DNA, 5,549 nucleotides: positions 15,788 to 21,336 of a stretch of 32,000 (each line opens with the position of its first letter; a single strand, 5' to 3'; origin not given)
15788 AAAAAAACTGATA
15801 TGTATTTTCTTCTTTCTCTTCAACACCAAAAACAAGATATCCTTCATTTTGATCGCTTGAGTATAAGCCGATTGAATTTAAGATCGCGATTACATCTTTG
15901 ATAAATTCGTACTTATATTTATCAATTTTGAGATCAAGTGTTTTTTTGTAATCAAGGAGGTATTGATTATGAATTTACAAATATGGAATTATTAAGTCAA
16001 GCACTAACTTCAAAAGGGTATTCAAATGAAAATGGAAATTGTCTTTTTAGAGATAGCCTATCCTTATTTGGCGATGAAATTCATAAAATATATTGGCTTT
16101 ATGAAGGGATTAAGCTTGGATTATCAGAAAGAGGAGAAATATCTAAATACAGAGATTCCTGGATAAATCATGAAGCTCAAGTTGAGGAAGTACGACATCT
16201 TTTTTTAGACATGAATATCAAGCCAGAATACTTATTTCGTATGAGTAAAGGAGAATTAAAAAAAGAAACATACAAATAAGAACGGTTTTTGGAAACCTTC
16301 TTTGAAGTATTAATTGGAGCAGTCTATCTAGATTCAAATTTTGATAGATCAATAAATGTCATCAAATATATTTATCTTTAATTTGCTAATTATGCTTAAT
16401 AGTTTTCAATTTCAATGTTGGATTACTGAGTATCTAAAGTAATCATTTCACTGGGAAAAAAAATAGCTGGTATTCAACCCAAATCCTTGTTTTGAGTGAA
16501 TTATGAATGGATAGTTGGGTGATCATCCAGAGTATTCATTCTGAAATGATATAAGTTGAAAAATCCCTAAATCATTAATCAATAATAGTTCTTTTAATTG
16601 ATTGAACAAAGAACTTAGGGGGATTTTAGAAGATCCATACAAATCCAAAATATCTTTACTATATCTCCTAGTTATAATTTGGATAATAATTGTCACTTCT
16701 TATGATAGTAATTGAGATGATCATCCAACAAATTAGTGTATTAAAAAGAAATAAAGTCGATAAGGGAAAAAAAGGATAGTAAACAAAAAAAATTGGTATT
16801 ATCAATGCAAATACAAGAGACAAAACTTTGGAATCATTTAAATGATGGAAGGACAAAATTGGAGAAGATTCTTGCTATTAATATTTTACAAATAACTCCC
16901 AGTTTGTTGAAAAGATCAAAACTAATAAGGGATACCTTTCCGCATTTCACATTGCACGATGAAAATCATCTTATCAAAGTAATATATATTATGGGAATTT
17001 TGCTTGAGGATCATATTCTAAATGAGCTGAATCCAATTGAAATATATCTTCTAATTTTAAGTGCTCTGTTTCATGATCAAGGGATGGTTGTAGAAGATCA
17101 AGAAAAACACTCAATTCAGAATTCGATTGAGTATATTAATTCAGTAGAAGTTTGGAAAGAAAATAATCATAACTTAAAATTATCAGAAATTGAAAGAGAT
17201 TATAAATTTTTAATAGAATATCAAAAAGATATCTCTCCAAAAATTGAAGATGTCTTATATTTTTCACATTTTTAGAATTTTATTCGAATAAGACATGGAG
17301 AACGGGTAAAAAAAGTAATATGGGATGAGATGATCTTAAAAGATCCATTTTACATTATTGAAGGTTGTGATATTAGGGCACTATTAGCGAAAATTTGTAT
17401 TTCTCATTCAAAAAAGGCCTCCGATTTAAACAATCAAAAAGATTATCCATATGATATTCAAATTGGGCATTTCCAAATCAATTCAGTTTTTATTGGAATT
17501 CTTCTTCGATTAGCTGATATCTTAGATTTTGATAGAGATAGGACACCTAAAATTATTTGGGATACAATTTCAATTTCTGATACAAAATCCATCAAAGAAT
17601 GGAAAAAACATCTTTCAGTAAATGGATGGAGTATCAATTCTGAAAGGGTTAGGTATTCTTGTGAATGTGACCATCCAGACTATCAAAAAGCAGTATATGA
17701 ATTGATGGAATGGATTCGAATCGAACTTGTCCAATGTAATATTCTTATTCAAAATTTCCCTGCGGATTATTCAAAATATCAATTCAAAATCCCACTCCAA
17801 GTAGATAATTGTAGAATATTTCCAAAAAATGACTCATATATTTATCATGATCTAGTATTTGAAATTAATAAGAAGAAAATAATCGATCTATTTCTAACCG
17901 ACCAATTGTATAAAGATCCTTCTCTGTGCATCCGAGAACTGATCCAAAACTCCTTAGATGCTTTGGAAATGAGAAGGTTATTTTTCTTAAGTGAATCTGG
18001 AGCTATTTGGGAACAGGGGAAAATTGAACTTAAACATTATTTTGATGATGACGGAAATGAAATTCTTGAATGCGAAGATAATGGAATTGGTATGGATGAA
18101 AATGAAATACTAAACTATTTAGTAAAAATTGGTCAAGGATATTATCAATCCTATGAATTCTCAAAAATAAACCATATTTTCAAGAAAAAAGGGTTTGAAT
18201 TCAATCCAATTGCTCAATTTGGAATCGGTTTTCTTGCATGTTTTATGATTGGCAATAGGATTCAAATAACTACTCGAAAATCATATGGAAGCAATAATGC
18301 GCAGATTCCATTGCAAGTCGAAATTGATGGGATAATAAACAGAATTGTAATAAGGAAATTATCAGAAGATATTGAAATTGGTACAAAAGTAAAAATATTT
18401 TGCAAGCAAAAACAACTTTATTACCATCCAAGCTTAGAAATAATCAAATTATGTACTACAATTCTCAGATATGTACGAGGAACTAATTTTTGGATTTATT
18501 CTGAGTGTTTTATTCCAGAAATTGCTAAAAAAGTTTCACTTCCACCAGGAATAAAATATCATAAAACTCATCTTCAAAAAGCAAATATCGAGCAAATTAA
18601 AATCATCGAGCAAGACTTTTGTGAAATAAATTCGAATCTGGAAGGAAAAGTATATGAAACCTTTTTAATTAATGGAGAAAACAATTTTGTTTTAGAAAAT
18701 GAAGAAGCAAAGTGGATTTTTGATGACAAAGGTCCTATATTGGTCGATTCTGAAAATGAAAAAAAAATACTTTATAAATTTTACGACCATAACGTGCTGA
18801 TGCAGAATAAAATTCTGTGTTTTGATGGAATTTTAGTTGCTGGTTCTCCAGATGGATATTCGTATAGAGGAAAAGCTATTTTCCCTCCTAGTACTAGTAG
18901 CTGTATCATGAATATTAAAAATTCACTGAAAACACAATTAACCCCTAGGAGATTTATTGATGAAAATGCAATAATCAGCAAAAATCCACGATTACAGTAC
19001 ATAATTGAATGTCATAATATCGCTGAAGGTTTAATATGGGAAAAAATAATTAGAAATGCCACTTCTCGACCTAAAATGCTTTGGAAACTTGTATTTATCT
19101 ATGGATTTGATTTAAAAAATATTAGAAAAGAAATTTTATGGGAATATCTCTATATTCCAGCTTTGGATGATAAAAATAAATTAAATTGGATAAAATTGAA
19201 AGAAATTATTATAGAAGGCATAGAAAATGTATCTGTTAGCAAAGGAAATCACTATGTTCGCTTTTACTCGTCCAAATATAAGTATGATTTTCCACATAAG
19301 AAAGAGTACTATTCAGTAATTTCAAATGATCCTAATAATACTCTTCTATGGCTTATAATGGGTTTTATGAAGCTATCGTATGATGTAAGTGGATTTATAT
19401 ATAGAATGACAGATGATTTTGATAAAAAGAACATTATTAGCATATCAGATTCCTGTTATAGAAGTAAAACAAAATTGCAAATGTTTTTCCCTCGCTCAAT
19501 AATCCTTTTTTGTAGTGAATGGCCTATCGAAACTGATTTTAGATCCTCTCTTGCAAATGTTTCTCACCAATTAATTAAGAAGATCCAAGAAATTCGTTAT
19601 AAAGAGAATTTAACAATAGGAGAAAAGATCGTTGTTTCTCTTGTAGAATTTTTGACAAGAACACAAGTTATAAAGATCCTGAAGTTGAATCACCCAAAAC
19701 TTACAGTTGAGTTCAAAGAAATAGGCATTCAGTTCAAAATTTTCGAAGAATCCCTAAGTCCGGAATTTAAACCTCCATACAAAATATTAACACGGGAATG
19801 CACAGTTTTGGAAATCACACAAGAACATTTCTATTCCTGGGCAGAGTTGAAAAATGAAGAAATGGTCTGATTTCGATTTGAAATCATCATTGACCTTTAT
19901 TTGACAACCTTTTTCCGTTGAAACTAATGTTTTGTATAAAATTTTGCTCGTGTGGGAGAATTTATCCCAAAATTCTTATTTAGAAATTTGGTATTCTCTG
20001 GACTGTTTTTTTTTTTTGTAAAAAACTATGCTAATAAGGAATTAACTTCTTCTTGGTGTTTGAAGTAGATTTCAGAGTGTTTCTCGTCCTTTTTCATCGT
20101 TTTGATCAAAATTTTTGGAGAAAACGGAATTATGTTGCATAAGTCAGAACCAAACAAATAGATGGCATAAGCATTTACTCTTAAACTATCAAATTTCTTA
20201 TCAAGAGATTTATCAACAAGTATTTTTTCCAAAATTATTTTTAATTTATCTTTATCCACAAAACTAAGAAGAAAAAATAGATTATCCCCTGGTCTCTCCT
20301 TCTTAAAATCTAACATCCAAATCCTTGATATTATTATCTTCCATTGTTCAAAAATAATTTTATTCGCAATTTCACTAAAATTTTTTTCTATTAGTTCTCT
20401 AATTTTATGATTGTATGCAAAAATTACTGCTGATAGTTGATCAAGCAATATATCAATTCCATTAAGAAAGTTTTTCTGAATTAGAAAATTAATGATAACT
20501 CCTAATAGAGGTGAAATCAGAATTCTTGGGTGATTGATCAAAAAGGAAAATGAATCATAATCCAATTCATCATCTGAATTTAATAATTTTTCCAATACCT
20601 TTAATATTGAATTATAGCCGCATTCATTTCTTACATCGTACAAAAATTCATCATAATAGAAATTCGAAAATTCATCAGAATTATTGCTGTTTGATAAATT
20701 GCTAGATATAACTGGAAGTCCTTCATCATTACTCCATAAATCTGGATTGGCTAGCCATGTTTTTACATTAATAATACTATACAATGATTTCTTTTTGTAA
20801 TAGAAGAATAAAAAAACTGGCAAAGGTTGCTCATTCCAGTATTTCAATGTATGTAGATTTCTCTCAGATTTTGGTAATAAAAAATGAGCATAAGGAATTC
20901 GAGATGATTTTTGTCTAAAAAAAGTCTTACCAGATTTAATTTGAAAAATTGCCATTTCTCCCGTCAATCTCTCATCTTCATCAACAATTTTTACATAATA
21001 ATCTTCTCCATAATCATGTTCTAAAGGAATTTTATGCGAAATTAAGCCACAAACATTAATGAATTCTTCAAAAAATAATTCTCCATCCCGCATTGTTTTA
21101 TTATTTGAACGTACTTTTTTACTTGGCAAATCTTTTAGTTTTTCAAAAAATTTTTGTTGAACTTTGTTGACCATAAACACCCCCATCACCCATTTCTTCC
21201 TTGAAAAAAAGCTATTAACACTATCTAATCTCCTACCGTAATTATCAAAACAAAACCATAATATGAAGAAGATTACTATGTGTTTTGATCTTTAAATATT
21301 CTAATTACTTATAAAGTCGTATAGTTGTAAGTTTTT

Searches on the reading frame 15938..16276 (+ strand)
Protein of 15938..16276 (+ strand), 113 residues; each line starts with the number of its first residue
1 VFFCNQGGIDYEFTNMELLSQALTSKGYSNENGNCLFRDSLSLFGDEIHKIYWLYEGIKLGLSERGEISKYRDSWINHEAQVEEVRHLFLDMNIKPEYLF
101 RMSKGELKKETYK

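Call 12: search_protein_families(library=pfam, proteins=[window:15938-16276:+], max_evalue=0.1)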
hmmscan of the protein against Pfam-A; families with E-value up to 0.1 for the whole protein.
window:15938-16276:+ (113 aa): 1 family
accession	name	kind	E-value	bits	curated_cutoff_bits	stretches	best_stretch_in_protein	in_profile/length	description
PF14622.11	Ribonucleas_3_3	-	0.023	15.3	35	1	16-80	2-64/128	Ribonuclease-III-like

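Call 13: search_protein_families(library=ncbifam, proteins=[window:15938-16276:+], max_evalue=10)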
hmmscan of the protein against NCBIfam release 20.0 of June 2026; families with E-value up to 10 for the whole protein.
window:15938-16276:+ (113 aa): 2 families
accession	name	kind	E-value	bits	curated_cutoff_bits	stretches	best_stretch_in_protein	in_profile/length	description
TIGR02191.1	RNaseIII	equivalog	0.0041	16.7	166.25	1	9-88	5-85/219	ribonuclease III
NF005338.0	PRK06856.1-4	equivalog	0.16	11.7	162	1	16-92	50-124/136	DNA polymerase III subunit psi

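Call 26: search_protein_families(library=padloc, proteins=[window:15938-16276:+], max_evalue=0.1)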
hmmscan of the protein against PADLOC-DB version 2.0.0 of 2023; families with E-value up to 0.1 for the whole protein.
window:15938-16276:+ (113 aa): 0 families

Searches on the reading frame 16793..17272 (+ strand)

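Call 4: search_protein_families(library=padloc, proteins=[window:16793-17272:+], max_evalue=10)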
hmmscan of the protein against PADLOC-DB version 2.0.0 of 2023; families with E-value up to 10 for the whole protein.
window:16793-17272:+ (160 aa): 1 family
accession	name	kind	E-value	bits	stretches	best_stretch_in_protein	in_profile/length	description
PDLC02909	Csa3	-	0.012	13.4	1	76-135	15-72/237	-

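Call 12: search_protein_families(library=pfam, proteins=[window:16793-17272:+], max_evalue=0.1)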
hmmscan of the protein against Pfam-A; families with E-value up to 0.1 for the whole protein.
window:16793-17272:+ (160 aa): 3 families
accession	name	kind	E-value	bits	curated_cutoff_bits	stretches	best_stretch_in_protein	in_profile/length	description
PF24391.1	HD-CE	-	1.4e-17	64.7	27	1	49-112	1-65/263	HD-CE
PF00233.25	PDEase_I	-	0.012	15.7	24.8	1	55-95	2-43/238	3'5'-cyclic nucleotide phosphodiesterase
PF01966.28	HD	-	0.018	15.7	22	1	58-141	3-73/116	HD domain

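Call 13: search_protein_families(library=ncbifam, proteins=[window:16793-17272:+], max_evalue=10)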
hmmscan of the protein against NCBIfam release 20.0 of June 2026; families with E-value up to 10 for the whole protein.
window:16793-17272:+ (160 aa): 0 families

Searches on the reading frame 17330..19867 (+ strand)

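Call 4: search_protein_families(library=padloc, proteins=[window:17330-19867:+], max_evalue=10)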
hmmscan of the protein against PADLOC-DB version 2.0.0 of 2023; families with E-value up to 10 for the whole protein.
window:17330-19867:+ (846 aa): 0 families

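Call 12: search_protein_families(library=pfam, proteins=[window:17330-19867:+], max_evalue=0.1)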
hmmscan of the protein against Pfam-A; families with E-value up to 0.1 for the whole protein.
window:17330-19867:+ (846 aa): 3 families
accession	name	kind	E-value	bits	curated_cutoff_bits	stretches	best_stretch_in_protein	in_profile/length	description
PF24391.1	HD-CE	-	3.7e-26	92.8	27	1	11-133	131-261/263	HD-CE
PF13589.12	HATPase_c_3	-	1.1e-08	35.7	25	1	201-325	7-102/137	Histidine kinase-, DNA gyrase B-, and HSP90-like ATPase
PF02518.31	HATPase_c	-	0.0011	19.9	26.4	1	199-273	8-63/111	Histidine kinase-, DNA gyrase B-, and HSP90-like ATPase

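Call 13: search_protein_families(library=ncbifam, proteins=[window:17330-19867:+], max_evalue=10)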
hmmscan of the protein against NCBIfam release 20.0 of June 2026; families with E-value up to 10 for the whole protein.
window:17330-19867:+ (846 aa): 6 families
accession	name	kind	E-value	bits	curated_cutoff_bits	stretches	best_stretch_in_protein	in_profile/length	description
NF010683.0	PRK14083.1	equivalog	2.3e-24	85.8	455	1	177-368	8-177/604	HSP90 family protein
NF003555.1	PRK05218.1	equivalog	1.7e-21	76.4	371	1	176-377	4-193/614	molecular chaperone HtpG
NF050001.1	restrict_BbrUII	equivalog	0.00015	20.5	550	1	244-339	48-135/659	BbrUII/HgiDII family restriction enzyme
NF003218.0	PRK04184.1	equivalog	0.00064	18.4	274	1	199-360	39-184/539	DNA topoisomerase VI subunit B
NF047352.1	P_loop_sacsin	domain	0.018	15.5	50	1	201-313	4-79/80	sacsin N-terminal ATP-binding-like domain-containing protein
NF005370.0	PRK06911.1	equivalog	0.027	14.4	187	1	84-145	36-94/100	30S ribosomal protein S14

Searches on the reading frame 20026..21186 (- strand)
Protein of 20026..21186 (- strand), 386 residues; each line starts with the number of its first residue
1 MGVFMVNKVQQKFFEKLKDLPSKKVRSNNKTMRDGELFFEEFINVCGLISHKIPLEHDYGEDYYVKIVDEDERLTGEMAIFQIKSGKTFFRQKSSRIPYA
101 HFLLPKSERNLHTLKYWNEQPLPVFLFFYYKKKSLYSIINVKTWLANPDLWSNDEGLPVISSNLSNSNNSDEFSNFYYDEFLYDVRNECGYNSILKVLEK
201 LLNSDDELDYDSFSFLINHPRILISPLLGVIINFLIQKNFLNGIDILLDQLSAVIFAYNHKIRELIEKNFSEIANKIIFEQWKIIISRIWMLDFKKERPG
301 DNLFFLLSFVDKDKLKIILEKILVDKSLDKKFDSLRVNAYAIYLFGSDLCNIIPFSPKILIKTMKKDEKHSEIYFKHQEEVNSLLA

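Call 12: search_protein_families(library=pfam, proteins=[window:20026-21186:-], max_evalue=0.1)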
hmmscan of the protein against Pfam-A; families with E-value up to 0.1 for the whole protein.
window:20026-21186:- (386 aa): 2 families
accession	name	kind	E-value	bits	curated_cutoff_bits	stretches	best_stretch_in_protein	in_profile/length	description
PF14280.11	DUF4365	-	2.7e-09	37.6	24.3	1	38-133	7-96/139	Domain of unknown function (DUF4365)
PF17630.7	DUF5511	-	0.056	14.1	27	0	302-355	4-57/69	Family of unknown function (DUF5511)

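Call 13: search_protein_families(library=ncbifam, proteins=[window:20026-21186:-], max_evalue=10)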
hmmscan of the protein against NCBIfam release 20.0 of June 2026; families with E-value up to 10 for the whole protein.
window:20026-21186:- (386 aa): 1 family
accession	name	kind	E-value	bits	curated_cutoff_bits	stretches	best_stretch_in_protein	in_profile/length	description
TIGR01715.1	phage_lam_T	equivalog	0.027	14.8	77.35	1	168-218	27-77/111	phage tail assembly protein T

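Call 26: search_protein_families(library=padloc, proteins=[window:20026-21186:-], max_evalue=0.1)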
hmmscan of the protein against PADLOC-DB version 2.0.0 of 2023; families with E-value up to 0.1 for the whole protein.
window:20026-21186:- (386 aa): 1 family
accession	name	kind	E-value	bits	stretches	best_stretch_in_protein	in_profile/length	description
PDLC02398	Aga_REase-PNTD1-PNTD2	-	0.00019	18.6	1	22-133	2-103/429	Class I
